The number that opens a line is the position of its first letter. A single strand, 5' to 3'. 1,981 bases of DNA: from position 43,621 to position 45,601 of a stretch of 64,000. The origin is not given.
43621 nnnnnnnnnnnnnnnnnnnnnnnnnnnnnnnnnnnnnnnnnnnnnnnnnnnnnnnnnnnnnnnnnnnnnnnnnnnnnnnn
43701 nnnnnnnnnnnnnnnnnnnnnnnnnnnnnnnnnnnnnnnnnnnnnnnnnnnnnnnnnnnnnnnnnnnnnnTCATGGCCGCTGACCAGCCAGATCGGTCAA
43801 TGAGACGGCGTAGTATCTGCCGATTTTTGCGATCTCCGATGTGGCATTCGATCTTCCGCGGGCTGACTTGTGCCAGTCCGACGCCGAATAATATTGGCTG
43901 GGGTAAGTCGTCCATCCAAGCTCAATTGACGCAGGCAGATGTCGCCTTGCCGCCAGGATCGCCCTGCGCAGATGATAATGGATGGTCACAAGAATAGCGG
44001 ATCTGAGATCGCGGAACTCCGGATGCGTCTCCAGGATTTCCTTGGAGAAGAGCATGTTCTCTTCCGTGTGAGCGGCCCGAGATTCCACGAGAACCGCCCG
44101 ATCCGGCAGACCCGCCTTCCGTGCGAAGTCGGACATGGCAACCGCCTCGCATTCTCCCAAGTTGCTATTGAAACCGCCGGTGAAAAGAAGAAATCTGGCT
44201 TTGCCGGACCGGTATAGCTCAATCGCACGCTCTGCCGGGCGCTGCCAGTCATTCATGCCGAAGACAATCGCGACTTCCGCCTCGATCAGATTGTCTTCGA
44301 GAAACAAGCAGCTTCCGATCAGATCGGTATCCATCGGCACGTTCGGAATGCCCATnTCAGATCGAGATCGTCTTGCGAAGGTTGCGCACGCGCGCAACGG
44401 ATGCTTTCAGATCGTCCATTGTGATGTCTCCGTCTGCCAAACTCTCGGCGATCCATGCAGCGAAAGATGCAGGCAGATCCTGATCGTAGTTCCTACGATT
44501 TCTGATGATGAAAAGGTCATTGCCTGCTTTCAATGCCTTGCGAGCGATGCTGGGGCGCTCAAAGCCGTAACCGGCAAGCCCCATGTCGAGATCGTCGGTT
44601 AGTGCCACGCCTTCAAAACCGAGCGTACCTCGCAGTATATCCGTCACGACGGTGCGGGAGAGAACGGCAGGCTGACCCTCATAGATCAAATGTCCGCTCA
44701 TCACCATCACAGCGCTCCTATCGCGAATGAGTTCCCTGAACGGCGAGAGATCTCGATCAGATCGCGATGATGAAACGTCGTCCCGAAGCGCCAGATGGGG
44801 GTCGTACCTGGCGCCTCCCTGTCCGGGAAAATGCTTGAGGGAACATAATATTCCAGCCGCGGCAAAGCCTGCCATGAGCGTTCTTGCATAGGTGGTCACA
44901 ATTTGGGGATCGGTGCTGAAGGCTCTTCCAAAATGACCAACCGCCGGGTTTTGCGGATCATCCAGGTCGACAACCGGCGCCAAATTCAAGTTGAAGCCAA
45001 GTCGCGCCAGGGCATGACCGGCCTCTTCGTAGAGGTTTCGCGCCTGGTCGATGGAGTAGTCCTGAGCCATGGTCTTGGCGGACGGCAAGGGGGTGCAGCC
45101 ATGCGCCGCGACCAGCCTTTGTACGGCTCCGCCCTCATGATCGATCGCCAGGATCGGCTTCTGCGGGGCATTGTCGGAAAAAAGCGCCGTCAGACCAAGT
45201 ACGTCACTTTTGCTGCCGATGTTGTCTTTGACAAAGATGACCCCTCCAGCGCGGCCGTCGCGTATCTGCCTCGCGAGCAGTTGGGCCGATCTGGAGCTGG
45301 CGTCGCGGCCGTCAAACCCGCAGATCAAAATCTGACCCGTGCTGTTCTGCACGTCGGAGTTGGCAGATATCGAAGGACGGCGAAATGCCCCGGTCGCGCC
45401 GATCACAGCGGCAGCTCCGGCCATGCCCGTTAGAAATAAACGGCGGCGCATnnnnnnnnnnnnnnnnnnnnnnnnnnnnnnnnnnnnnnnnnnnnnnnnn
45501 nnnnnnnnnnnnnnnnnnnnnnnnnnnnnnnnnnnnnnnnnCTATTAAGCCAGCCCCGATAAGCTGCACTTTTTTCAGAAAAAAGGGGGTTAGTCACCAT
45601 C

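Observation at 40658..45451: Translationally coupled operon: Tat-exported GH3 hydrolase, DUF218 protein, and NRPS-like A-T-TE protein with extra C-terminal domain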

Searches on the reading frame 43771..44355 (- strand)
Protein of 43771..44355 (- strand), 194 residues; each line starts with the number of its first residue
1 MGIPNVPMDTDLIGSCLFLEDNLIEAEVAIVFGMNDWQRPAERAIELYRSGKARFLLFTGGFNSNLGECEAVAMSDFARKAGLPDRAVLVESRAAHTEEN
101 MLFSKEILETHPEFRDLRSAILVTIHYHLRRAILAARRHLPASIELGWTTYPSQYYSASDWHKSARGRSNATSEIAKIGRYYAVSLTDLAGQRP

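Call 7: search_protein_families(library=pfam, proteins=[window:43771-44355:-], max_evalue=0.01)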
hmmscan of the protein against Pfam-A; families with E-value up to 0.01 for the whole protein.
window:43771-44355:- (194 aa): 1 family
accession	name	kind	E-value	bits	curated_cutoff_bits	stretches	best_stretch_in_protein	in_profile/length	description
PF02698.23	DUF218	-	7.5e-23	81.3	27.6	1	28-164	2-114/133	DUF218 domain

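Call 8: search_protein_families(library=ncbifam, proteins=[window:43771-44355:-], max_evalue=0.01)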
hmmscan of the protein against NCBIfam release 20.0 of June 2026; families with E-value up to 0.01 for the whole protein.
window:43771-44355:- (194 aa): 1 family
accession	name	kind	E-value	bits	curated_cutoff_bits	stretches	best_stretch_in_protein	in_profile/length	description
NF007794.0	PRK10494.1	equivalog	0.0014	18.1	205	1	44-134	112-195/259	envelope biogenesis factor ElyC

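Call 29: search_solved_structures(query=window:43774-44355:-, max_evalue=1)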
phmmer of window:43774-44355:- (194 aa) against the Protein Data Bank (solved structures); distinct sequences matched with E-value up to 1: 0.

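Call 53: find_homologous_proteins(query=A3, max_evalue=0.00001)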
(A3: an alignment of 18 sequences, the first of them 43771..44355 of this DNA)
Query A3 (18 sequences) (194 aa, profile of the alignment): 85 proteins with E <= 0.00001 among 4849 candidates.
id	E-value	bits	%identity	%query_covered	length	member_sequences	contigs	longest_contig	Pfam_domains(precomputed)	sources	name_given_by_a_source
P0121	8.9e-83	294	53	92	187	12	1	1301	PF02698.24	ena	-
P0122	4.9e-82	292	54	93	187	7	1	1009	PF02698.24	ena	-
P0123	1.5e-81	290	76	96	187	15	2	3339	PF02698.24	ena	-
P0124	5.3e-80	285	52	96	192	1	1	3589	PF02698.24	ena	-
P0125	1.6e-78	280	80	100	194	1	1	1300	PF02698.24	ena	-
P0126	2.6e-78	280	51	91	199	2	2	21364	PF02698.24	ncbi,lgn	ncbi:MAG: YdcF family protein [Flavobacteriaceae bacterium]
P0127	4.5e-78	279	94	100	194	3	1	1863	PF02698.24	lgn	-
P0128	4.7e-76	272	53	93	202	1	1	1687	PF02698.24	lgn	-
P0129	1.6e-74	267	50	95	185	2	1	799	PF02698.24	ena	-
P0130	2.7e-74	266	53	96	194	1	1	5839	PF02698.24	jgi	jgi:uncharacterized SAM-binding protein YcdF (DUF218 family)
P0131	8.9e-74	265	48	93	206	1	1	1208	PF02698.24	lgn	-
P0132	1.6e-73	264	51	96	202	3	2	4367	PF02698.24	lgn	-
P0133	2.3e-73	263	53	96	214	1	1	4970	PF02698.24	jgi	jgi:vancomycin permeability regulator SanA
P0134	2.8e-73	263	48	90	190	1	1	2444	PF02698.24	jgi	jgi:uncharacterized SAM-binding protein YcdF (DUF218 family)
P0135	3.1e-73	263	48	96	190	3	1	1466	PF02698.24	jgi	jgi:uncharacterized SAM-binding protein YcdF (DUF218 family)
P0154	1.2e-67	245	36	92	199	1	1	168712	PF02698.24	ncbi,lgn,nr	ncbi:MAG: DUF218 domain-containing protein [Candidatus Nitrotoga sp. SPKER]|nr:MAG: DUF218 domain-co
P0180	1.9e-51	192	39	93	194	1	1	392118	PF02698.24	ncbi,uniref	ncbi:YdcF family protein [Devosia sp.]|uniref:YdcF family protein n=1 Tax=Devosia sp. TaxID=1871048 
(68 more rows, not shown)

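Call 54: find_encoding_contigs(protein=P0154, flank=8000, max_places=1)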
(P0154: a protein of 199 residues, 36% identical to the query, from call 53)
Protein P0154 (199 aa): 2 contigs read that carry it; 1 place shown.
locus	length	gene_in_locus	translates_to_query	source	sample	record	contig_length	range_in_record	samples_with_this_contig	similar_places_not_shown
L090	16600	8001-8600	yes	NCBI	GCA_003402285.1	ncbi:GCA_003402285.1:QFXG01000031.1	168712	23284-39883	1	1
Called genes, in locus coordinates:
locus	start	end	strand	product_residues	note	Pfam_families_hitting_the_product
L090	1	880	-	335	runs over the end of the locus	PF00106:adh_short (weak), PF01073:3Beta_HSD, PF01370:Epimerase, PF02719:Polysacc_synt_2, PF04321:RmlD_sub_bind, PF08659:KR (weak), PF16363:GDP_Man_Dehyd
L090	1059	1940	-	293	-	PF02629:CoA_binding, PF00549:Ligase_CoA, PF13607:Succ_CoA_lig (weak)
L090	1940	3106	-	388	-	PF08442:ATP-grasp_2, PF13549:ATP-grasp_5, PF24948:Citrate_synth_N, PF00549:Ligase_CoA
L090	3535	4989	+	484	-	PF03448:MgtE_N, PF00571:CBS, PF01769:MgtE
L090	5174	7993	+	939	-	PF00535:Glycos_transf_2, PF10111:Glyco_tranf_2_2 (faint), PF13641:Glyco_tranf_2_3 (faint), PF07719:TPR_2 (faint), PF12895:ANAPC3 (weak), PF13424:TPR_12 (faint), PF02810:SEC-C (weak), PF00535:Glycos_transf_2, +4 more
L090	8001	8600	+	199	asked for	PF02698:DUF218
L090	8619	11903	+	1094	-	PF00501:AMP-binding, PF00550:PP-binding, PF00975:Thioesterase, PF07719:TPR_2 (faint), PF14559:TPR_19 (faint), PF00515:TPR_1 (weak)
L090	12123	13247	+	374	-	PF00933:Glyco_hydro_3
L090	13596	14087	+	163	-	PF03928:HbpS-like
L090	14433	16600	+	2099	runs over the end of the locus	PF05729:NACHT (weak)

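Call 55: find_encoding_contigs(protein=P0180, flank=8000, max_places=1)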
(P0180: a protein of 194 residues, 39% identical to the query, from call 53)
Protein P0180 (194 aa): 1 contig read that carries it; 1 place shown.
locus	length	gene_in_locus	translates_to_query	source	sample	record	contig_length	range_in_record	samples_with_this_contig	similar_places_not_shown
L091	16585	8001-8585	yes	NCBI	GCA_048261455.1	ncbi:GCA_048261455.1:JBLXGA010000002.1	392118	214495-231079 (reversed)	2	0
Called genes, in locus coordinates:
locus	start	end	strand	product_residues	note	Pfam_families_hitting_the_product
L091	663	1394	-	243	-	-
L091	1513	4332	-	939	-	PF00176:SNF2-rel_dom, PF00270:DEAD (faint), PF04851:ResIII, PF00271:Helicase_C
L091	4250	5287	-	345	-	-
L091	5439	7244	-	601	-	PF00009:GTP_EFTU, PF03144:GTP_EFTU_D2, PF14492:EFG_III (faint), PF00679:EFG_C, PF06421:LepA_C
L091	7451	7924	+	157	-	-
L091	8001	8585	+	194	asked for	PF02698:DUF218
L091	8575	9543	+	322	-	-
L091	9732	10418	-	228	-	PF13505:OMP_b-brl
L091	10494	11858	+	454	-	-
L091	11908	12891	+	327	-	PF06904:Extensin-like_C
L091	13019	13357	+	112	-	PF03795:YCII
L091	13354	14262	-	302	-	PF13391:HNH_2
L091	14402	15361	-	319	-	PF03193:RsgA_GTPase, PF00005:ABC_tran (weak), PF01926:MMR_HSR1 (weak)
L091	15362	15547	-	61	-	-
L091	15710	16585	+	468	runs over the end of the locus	PF02614:UxaC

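Call 58: search_protein_families(library=pfam, proteins=[L091:8575-9543:+, L091:7451-7924:+, L091:10494-11858:+, L090:5174-7993:+, L090:12123-13247:+], max_evalue=0.1)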
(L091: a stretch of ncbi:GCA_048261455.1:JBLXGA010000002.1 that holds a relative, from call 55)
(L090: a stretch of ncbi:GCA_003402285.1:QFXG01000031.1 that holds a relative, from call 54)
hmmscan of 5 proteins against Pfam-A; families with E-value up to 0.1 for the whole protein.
L091:8575-9543:+ (322 aa): 0 families

L091:7451-7924:+ (157 aa): 0 families

L091:10494-11858:+ (454 aa): 0 families

L090:5174-7993:+ (939 aa): 16 families
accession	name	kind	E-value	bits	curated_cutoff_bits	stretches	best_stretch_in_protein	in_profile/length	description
PF00535.33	Glycos_transf_2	-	1e-31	110.6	23.3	2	21-138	9-128/168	Glycosyl transferase family 2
PF14559.12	TPR_19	-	7.2e-08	33.1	25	2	257-322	2-67/68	Tetratricopeptide repeat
PF07719.23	TPR_2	-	2.2e-07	30.9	27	1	281-312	2-33/34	Tetratricopeptide repeat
PF13641.12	Glyco_tranf_2_3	-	3.1e-07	31.1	27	2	422-637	10-210/230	Glycosyltransferase like family 2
PF02810.21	SEC-C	-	2e-06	28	20.4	1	382-396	4-18/19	SEC-C motif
PF13428.12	TPR_14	-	2.2e-06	28.2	23.5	0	258-289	13-44/44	Tetratricopeptide repeat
PF13431.12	TPR_17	-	3.9e-06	27.2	24.4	1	268-300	1-33/34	Tetratricopeptide repeat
PF10111.15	Glyco_tranf_2_2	-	6.1e-06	26.4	27.3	1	37-205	28-216/276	Glycosyltransferase like family 2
PF13424.12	TPR_12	-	7.1e-06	26.6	30.1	1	250-310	8-75/77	Tetratricopeptide repeat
PF12895.13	ANAPC3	-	7.9e-06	26.5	27.2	1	268-336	11-78/82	Anaphase-promoting complex, cyclosome, subunit 3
PF20680.3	DUF6817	-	9.2e-06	26.1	25.2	1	760-828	14-80/85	Domain of unknown function (DUF6817)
PF13432.12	TPR_16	-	4.9e-05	24.1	32.7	1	256-312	7-63/65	Tetratricopeptide repeat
PF13328.12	HD_4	-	0.0022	18.2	27.2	1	747-810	4-66/156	HD domain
PF13374.12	TPR_10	-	0.024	15.1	27.5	0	281-309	3-31/42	Tetratricopeptide repeat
PF24575.1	TPR_Slam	-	0.046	14.6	35.2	0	287-333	54-100/104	Surface lipoprotein assembly modifier, N-terminal TPR repeats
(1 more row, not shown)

L090:12123-13247:+ (374 aa): 2 families
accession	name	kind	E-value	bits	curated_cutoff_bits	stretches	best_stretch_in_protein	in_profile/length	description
PF00933.27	Glyco_hydro_3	-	1.3e-62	212.5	27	1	38-349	6-311/316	Glycosyl hydrolase family 3 N terminal domain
PF06962.18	rRNA_methylase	-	0.07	13.5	22.7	0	163-220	50-102/137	Putative rRNA methylase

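Call 66: predict_structure(alignment_id=A4)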
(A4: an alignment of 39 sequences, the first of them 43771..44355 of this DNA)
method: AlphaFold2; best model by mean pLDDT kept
length: 194 residues; sequences in the alignment: 39
mean_pLDDT: 94.6   pTM: 0.91
mean pLDDT of the five models: 94.6, 94.4, 94.2, 93.9, 93.6
residues with pLDDT >= 90: 177; 70-90: 9; 50-70: 4; < 50: 4
segments of 3 or more residues with pLDDT < 50: 1-4
pLDDT, mean of each block of 10 residues (from residue 1): 64 94 98 96 99 99 96 99 98 97 98 97 97 98 98 95 96 95 91 76
secondary structure, 60 per line:
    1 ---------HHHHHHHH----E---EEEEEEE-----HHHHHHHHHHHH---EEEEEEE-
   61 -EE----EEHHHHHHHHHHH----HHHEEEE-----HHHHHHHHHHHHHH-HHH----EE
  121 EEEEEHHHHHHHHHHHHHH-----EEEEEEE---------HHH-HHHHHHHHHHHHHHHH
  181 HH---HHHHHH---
elements in order: H10-17 E26-32 H38-49 E53-59 H70-80 E88-91 H97-110 E119-125 H126-139 E145-151 H165-182 H186-191

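Call 69: fold_search(model_id=the predicted structure, library=pdb)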
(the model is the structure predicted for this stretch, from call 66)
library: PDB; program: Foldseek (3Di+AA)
matches with E <= 10: 1529; with E <= 0.001: 2
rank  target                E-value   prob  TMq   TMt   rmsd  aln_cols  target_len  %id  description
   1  3ca8_A                3.4e-07  1.00  0.67  0.51   3.8       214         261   20  Crystal structure of Escherichia coli YdcF, an S-adenosyl-L-methionine utilizing enzyme (released 2008-05-06)
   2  3ca8_B                9.0e-07  1.00  0.67  0.52   3.9       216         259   20  Crystal structure of Escherichia coli YdcF, an S-adenosyl-L-methionine utilizing enzyme (released 2008-05-06)
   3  7f3p_B                5.6e-03  0.85  0.36  0.22  16.5       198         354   13  Crystal structure of a nadp-dependent alcohol dehydrogenase mutant in apo form (released 2021-10-27)
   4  7v3x_W                7.3e-03  0.90  0.35  0.18   6.3       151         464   12  Crystal Structure of Cyanobacterial Circadian Clock Protein KaiC (released 2022-04-27)
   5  3k9w                  7.8e-03  0.80  0.34  0.38  10.0       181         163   12  Crystal structure of phosphopantetheine adenylyltransferase from Burkholderia pseudomallei with hydrolyzed 3'-dephospho  (released 2009-11-03)
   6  8pfp                  7.8e-03  0.47  0.27  0.17   8.8       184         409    9  Crystal structure of WRN helicase domain in complex with ATPgammaS (released 2024-04-24)
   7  5ahw_A                8.9e-03  0.98  0.39  0.54   4.7       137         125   10  Crystal structure of universal stress protein MSMEG_3811 in complex with cAMP (released 2015-04-01)
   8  1kxz_A                9.4e-03  0.93  0.36  0.37   8.2       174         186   15  MT0146, the Precorrin-6y methyltransferase (CbiT) homolog from M. Thermoautotrophicum, P1 spacegroup (released 2002-11-27)
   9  3zu3                  1.0e-02  0.82  0.31  0.17   8.9       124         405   11  Structure of the enoyl-ACP reductase FabV from Yersinia pestis with the cofactor NADH (MR, cleaved Histag) (released 2012-01-18)
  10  2gbl_C                1.1e-02  0.82  0.35  0.18   6.4       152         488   12  Crystal Structure of Full Length Circadian Clock Protein KaiC with Phosphorylation Sites (released 2007-01-23)
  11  3s1a_C                1.1e-02  0.80  0.34  0.18   6.8       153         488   12  Crystal structure of the phosphorylation-site double mutant S431E/T432E of the KaiC circadian clock protein (released 2011-09-21)
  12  9jp8_A                1.1e-02  0.72  0.35  0.22  14.4       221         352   10  NADP-dependent oxidoreductase (released 2025-06-18)
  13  6jlz_H                1.1e-02  0.93  0.38  0.22   9.2       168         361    8  P-eIF2a - eIF2B complex (released 2019-05-01)
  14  3k0f_D                1.1e-02  0.80  0.34  0.18   7.3       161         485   13  Crystal structure of the phosphorylation-site double mutant T426A/T432A of the KaiC circadian clock protein (released 2010-03-31)
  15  3k0a_C                1.1e-02  0.72  0.32  0.17   6.8       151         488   14  Crystal structure of the phosphorylation-site mutant S431A of the KaiC circadian clock protein (released 2010-03-31)
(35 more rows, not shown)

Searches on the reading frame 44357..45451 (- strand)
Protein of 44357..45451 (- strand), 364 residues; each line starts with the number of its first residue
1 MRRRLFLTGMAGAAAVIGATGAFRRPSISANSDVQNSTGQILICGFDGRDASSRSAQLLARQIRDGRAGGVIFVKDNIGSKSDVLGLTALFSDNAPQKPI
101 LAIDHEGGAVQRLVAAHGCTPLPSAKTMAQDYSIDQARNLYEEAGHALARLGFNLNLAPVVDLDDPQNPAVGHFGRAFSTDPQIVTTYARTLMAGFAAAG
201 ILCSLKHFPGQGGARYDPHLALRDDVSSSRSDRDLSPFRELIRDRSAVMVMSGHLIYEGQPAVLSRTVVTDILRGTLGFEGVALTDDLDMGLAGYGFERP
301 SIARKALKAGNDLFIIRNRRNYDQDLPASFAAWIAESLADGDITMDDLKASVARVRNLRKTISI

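Call 7: search_protein_families(library=pfam, proteins=[window:44357-45451:-], max_evalue=0.01)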
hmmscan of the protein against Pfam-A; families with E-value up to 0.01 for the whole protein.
window:44357-45451:- (364 aa): 1 family
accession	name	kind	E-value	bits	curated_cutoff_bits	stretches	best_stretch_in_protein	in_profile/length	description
PF00933.27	Glyco_hydro_3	-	3.7e-51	174.9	27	1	54-357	15-315/316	Glycosyl hydrolase family 3 N terminal domain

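Call 8: search_protein_families(library=ncbifam, proteins=[window:44357-45451:-], max_evalue=0.01)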
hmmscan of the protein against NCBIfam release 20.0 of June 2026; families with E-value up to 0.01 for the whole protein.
window:44357-45451:- (364 aa): 8 families
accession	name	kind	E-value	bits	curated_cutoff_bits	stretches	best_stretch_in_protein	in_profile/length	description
NF003740.0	PRK05337.1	equivalog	9.2e-50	169.7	207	1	61-331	20-295/340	beta-N-acetylhexosaminidase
NF052329.1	XyloArabinsidase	equivalog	3.7e-17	61.7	1050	1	115-313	104-304/750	beta-xylosidase/alpha-l-arabinosidase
NF052331.1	Bet13-16Glucosase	equivalog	1.2e-11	43.6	1330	1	117-359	91-330/750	exo-beta-d-1,3/1,6-glucosidase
NF011678.0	PRK15098.1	equivalog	9.6e-09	34.2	666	1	120-359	118-353/765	beta-glucosidase BglX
NF052330.1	BetGlucosiCelf0468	equivalog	6.4e-08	31.3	1300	1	120-286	57-222/817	beta-d-glucosidase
NF041610.1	alph_arabinopyran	equivalog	9.8e-07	27.3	1300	1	120-286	59-222/738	exo-alpha-(1->6)-L-arabinopyranosidase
NF041579.1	betaxyl_Flavo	equivalog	3.2e-06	25.6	1350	1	200-292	170-262/716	beta-xylosidase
NF041776.1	xylosidase_Xyl3A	equivalog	0.00097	17.2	1250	1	205-288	168-252/846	xylan 1,4-beta-xylosidase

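Call 30: search_solved_structures(query=window:44360-45451:-, max_evalue=0.001)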
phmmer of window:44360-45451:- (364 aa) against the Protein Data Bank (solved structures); distinct sequences matched with E-value up to 0.001: 53.
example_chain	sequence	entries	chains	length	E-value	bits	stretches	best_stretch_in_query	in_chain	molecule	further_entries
6k5j_A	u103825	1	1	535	2.7e-36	128.6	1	35-359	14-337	GH3 beta-N-acetylglucosaminidase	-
3tev_A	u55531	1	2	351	7.5e-36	127.1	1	39-349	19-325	Glycosyl hyrolase, family 3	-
4zm6_A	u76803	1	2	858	1.2e-32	116.5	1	32-359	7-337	N-acetyl-beta-D glucosaminidase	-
4g6c_A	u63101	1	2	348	2.9e-32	115.3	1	60-321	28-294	Beta-hexosaminidase 1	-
4gnv_A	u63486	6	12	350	2.9e-32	115.3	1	60-321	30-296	Beta-hexosaminidase 1 | Beta-hexosaminidase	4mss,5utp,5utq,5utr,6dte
5g1m_A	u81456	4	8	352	3.2e-32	115.2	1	63-320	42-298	BETA-HEXOSAMINIDASE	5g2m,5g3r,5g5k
6jti_A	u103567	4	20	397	3.3e-31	111.8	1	61-331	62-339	Beta-hexosaminidase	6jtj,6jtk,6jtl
5g5u_A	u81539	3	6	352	8.2e-31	110.5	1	63-320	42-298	BETA-HEXOSAMINIDASE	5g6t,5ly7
3wo8_A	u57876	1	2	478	3.9e-30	108.3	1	38-356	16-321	Beta-N-acetylglucosaminidase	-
5bza_A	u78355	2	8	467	1e-28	103.6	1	38-352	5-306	Beta-N-acetylhexosaminidase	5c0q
5bu9_A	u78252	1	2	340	4.4e-28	101.6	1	33-344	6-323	Beta-N-acetylhexosaminidase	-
7vi6_A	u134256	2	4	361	9.5e-28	100.5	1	63-316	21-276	Beta-N-acetylhexosaminidase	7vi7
6gfv_A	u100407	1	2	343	2.5e-27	99.1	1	40-358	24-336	Probable conserved lipoprotein LpqI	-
3bmx_A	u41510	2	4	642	5.8e-26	94.6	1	58-359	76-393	Uncharacterized lipoprotein ybbD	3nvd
3lk6_A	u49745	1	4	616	2.8e-25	92.3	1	59-359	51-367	Lipoprotein ybbD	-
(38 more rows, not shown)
